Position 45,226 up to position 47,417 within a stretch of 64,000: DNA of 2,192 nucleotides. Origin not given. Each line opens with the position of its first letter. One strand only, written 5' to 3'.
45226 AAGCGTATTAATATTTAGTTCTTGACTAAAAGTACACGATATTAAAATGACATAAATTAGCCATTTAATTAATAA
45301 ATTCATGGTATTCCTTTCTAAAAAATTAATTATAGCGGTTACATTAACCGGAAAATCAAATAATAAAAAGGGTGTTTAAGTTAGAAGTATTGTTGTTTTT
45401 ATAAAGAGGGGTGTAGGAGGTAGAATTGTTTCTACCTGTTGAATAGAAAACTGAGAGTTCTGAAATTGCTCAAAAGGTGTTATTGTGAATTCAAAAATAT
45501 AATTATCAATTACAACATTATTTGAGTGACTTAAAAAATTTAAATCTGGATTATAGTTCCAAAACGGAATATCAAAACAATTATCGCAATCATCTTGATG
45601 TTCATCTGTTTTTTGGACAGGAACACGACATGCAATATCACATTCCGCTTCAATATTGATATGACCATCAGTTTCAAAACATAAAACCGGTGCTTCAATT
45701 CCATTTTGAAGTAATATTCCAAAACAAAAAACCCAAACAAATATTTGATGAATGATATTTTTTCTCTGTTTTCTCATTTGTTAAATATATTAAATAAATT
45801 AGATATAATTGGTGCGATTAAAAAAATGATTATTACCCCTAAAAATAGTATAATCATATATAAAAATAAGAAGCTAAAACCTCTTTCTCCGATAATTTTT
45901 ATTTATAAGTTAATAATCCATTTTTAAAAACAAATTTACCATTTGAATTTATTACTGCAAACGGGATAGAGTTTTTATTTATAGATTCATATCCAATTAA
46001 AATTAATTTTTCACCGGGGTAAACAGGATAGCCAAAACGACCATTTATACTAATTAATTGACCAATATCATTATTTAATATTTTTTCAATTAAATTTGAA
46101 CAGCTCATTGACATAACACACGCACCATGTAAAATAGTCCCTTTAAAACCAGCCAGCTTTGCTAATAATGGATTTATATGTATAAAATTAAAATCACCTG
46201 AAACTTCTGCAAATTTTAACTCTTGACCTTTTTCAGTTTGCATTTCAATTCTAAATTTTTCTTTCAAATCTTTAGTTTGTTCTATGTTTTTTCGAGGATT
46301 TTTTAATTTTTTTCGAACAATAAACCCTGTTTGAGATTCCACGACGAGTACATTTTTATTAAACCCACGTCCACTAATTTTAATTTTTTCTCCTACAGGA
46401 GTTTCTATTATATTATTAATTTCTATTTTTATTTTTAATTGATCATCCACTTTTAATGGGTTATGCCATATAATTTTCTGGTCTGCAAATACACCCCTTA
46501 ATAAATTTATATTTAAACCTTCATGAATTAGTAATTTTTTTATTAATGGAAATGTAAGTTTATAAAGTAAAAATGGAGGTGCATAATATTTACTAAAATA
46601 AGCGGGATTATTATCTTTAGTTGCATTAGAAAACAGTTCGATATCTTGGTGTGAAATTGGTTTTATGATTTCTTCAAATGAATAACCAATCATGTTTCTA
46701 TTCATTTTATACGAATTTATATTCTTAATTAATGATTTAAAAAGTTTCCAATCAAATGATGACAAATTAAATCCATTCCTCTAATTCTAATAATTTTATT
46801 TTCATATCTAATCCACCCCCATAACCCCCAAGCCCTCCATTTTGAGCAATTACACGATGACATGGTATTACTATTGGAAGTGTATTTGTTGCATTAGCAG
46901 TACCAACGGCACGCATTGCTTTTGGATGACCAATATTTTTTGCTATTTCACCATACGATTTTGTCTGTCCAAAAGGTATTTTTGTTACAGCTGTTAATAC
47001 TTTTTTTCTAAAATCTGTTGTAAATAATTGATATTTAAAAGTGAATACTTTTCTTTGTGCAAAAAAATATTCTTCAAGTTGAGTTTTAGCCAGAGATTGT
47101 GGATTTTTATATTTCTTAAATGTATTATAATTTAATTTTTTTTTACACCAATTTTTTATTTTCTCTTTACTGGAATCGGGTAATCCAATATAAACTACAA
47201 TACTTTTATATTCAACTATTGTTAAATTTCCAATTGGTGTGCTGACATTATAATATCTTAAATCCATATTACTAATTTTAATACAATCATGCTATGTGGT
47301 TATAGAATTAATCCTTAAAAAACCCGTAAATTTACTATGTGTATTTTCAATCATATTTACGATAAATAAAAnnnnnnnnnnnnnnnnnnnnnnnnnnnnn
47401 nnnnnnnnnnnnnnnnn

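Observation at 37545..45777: Seven-gene heavy-metal RND operon with unusual inserted components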

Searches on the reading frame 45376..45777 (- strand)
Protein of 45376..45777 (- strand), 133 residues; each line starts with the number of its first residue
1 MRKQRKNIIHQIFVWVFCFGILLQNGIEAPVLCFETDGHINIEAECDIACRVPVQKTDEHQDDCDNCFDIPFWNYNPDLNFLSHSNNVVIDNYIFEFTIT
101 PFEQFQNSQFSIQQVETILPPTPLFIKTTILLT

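Call 5: search_protein_families(library=pfam, max_evalue=0.01, proteins=[window:45376-45777:-])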
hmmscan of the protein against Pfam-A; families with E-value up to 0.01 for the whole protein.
window:45376-45777:- (133 aa): 0 families

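Call 6: search_protein_families(library=ncbifam, max_evalue=0.01, proteins=[window:45376-45777:-])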
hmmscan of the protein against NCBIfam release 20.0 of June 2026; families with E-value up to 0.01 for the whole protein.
window:45376-45777:- (133 aa): 0 families

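Call 26: find_homologous_proteins(query=window:45376-45777:-, max_evalue=0.001)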
Query window:45376-45777:- (133 aa): 45 proteins with E <= 0.001 among 48 candidates.
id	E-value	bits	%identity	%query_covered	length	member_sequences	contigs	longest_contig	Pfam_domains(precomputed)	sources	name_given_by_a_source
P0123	7.3e-75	268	86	100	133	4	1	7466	-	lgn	-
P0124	5.5e-62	226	73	100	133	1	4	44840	-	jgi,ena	jgi:hypothetical protein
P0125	2.0e-52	195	67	99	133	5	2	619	-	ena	-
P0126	3.0e-51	191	66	99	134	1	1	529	-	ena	-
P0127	1.2e-49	186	64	99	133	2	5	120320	-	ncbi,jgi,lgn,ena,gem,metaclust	metaclust:\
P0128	2.4e-49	185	61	99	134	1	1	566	-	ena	-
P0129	3.6e-38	149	53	99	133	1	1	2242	-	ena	-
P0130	7.4e-38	148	53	99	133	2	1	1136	-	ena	-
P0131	4.8e-37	145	51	99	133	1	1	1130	-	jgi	-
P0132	7.0e-37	145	52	99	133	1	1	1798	-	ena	-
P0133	7.7e-37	144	53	99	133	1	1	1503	-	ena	-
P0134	1.2e-36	144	53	99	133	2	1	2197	-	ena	-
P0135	1.3e-36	144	55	99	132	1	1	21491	-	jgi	jgi:hypothetical protein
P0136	1.4e-36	144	52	99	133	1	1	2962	-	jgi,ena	-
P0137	1.6e-36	143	52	99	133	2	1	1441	-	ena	-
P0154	1.7e-34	137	54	87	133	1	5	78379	-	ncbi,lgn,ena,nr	ncbi:MAG: hypothetical protein H8E72_00195 [Candidatus Marinimicrobia bacterium]|nr:hypothetical pro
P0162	7.1e-33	132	49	100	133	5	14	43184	-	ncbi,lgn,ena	-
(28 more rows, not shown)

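Call 28: find_encoding_contigs(protein=P0154, flank=10000, max_places=2)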
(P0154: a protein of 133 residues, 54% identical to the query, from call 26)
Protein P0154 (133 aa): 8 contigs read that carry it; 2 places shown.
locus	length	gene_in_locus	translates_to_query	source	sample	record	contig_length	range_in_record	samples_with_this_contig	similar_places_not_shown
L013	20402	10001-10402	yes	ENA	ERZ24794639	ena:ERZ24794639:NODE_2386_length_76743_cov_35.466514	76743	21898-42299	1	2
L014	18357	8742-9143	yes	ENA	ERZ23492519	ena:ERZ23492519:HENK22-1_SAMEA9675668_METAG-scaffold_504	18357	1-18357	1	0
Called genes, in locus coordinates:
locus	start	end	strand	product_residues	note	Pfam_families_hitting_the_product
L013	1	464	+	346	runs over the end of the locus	PF08450:SGL, PF01731:Arylesterase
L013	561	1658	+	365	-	PF00487:FA_desaturase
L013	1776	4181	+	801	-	PF13365:Trypsin_2, PF00404:Dockerin_1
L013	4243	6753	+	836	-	PF22148:Fervidolysin_NPro-like (weak), PF00082:Peptidase_S8, PF00404:Dockerin_1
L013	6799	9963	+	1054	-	PF07635:PSCyt1, PF15892:BNR_4 (faint), PF01839:FG-GAP (faint), PF25292:Beta-prop_CGLA (faint), PF13570:Beta-prop_ACSF4, PF13517:FG-GAP_3 (weak), PF00404:Dockerin_1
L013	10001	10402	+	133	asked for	-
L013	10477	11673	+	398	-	PF02321:OEP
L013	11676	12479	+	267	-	PF13795:HupE_UreJ_2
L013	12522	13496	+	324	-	PF25917:BSH_RND (faint), PF25973:BSH_CzcB, PF25954:Beta-barrel_RND_2, PF25975:CzcB_C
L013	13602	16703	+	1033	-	PF00873:ACR_tran, PF02355:SecD_SecF_C (faint), PF03176:MMPL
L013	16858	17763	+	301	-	-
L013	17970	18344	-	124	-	-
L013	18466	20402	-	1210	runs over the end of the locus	PF00873:ACR_tran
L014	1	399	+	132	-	?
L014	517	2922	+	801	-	PF13365:Trypsin_2, PF00404:Dockerin_1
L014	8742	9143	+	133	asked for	-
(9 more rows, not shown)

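Call 29: find_encoding_contigs(protein=P0162, flank=10000, max_places=2)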
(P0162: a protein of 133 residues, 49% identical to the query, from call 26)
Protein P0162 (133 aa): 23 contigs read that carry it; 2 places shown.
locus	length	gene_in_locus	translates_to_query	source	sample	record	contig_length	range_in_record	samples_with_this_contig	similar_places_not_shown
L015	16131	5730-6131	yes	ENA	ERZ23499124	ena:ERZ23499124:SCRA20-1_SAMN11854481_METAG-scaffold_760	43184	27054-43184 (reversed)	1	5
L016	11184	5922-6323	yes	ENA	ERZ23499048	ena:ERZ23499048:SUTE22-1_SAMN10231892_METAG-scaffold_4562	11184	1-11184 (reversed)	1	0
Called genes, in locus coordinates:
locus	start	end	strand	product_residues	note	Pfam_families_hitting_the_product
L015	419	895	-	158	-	PF00383:dCMP_cyt_deam_1, PF14437:MafB19-deam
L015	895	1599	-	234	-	PF20260:PUA_4, PF04452:Methyltrans_RNA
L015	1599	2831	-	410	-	PF01663:Phosphodiest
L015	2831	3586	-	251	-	PF23023:Anti-Pycsar_Apyc1, PF00753:Lactamase_B, PF12706:Lactamase_B_2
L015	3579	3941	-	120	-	PF00472:RF-1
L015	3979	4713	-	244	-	PF03306:AAL_decarboxy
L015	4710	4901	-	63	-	PF09723:Zn_ribbon_8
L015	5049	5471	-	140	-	PF03625:DUF302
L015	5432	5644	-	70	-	-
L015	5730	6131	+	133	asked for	-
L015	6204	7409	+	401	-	PF02321:OEP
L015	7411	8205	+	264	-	PF04955:HupE_UreJ (weak), PF13795:HupE_UreJ_2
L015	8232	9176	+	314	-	PF25917:BSH_RND (weak), PF25973:BSH_CzcB, PF25944:Beta-barrel_RND (weak), PF25954:Beta-barrel_RND_2, PF25975:CzcB_C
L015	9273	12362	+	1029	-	PF00873:ACR_tran, PF03176:MMPL (weak)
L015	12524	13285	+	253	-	-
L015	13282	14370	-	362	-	PF00487:FA_desaturase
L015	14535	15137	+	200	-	PF00440:TetR_N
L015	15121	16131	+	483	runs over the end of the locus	PF02321:OEP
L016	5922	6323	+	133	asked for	-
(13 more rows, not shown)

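Call 62: predict_structure(alignment_id=A6)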
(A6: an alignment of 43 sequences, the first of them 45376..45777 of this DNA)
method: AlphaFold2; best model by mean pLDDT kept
length: 133 residues; sequences in the alignment: 43
mean_pLDDT: 47.4   pTM: 0.22
mean pLDDT of the five models: 47.4, 43.5, 42.0, 40.9, 40.8
residues with pLDDT >= 90: 0; 70-90: 11; 50-70: 21; < 50: 101
segments of 3 or more residues with pLDDT < 50: 24-83, 87-90, 100-133
pLDDT, mean of each block of 10 residues (from residue 1): 67 74 47 46 45 42 45 40 49 49 43 42 34 29
secondary structure, 60 per line:
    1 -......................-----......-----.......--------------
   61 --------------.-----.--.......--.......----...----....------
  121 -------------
elements in order: H2-23 E29-34 E40-46 E84-90 E93-99 E111-114

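Call 64: search_protein_families(library=pfam, max_evalue=1, proteins=[window:45376-45777:-])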
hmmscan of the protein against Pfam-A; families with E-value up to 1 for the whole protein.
window:45376-45777:- (133 aa): 0 families

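Call 84: search_solved_structures(query=A6, max_evalue=10)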
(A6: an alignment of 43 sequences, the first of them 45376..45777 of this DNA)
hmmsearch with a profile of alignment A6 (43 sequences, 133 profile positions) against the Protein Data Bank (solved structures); distinct sequences matched with E-value up to 10: 5.
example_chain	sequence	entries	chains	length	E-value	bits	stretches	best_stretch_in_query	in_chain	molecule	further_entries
9biw_A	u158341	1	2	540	0.52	13.5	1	22-40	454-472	Chelona Toxin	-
6nsc_B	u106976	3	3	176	7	9.8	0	69-106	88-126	Hemagglutinin HA2 chain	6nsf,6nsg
6wf0_B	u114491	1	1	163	7.5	9.7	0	69-106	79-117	Hemagglutinin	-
6aop_B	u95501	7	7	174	8.3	9.6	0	69-106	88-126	Hemagglutinin HA2 chain | Hemagglutinin HA2chain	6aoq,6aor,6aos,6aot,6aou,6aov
4o5i_B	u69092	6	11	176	9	9.5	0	69-106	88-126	Hemagglutinin HA2 chain | Hemagglutinin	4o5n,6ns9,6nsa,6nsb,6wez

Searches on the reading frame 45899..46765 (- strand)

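Call 64: search_protein_families(library=pfam, max_evalue=1, proteins=[window:45899-46765:-])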
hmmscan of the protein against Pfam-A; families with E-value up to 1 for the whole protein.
window:45899-46765:- (288 aa): 3 families
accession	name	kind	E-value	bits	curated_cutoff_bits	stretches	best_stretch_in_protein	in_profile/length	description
PF01575.25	MaoC_dehydratas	-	3.6e-22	78.7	27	1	168-254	9-95/123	MaoC like domain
PF13452.11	FAS1_DH_region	-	1.9e-11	44.7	22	1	25-121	2-105/132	FAS1-like, dehydratase domain region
PF22501.1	DUF6991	-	0.17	12.4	26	1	234-271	24-64/66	Domain of unknown function (DUF6991)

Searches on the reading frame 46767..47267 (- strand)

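Call 64: search_protein_families(library=pfam, max_evalue=1, proteins=[window:46767-47267:-])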
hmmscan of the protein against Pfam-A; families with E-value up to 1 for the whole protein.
window:46767-47267:- (166 aa): 2 families
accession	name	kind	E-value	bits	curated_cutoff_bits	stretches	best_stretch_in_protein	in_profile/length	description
PF01035.26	DNA_binding_1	-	3.2e-33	113.8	27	1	85-164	1-80/81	6-O-methylguanine DNA methyltransferase, DNA binding domain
PF02870.21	Methyltransf_1N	-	0.00046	21.1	21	1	5-78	3-68/71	6-O-methylguanine DNA methyltransferase, ribonuclease-like domain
